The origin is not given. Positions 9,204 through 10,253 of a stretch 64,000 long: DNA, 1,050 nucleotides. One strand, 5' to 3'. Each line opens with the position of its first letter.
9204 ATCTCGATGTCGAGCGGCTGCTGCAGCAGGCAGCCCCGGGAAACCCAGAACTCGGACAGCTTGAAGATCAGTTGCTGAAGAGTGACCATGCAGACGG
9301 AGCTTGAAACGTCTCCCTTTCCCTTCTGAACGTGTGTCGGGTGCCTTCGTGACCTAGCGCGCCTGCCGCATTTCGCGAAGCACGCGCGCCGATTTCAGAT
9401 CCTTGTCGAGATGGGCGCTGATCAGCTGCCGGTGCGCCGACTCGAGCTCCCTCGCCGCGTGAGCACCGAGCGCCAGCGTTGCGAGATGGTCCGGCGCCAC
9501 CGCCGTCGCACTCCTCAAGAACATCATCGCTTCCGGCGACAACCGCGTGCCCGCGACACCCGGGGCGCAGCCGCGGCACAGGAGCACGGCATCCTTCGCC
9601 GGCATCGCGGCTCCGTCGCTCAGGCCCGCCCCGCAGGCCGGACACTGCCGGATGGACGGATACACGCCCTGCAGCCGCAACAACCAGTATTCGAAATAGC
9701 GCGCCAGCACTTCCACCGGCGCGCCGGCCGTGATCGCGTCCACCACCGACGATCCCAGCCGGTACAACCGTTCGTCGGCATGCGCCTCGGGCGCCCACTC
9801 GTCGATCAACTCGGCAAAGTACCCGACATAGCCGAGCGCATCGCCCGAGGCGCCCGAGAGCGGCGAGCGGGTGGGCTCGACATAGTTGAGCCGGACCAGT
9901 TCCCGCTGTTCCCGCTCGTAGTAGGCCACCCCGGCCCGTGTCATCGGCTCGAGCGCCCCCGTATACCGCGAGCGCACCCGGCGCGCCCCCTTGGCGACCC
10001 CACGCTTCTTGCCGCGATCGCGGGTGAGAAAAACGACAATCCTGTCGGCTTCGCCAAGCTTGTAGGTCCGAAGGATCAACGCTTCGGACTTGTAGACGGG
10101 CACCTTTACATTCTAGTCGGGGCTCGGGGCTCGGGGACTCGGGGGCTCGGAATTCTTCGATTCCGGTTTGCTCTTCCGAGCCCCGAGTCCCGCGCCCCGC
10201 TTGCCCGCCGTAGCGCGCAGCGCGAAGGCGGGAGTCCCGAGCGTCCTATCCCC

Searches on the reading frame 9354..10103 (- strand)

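Call 60: search_protein_families(library=pfam, proteins=[window:9354-10103:-])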
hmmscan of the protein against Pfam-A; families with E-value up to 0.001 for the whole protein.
window:9354-10103:- (249 aa): 2 families
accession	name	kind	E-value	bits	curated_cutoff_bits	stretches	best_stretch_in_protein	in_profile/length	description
PF02565.21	RecO_C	-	2.1e-21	76.8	22.1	1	87-238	4-155/157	Recombination protein O C terminal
PF11967.14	RecO_N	-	3.2e-21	75.6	27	1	1-80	1-79/80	Recombination protein O N terminal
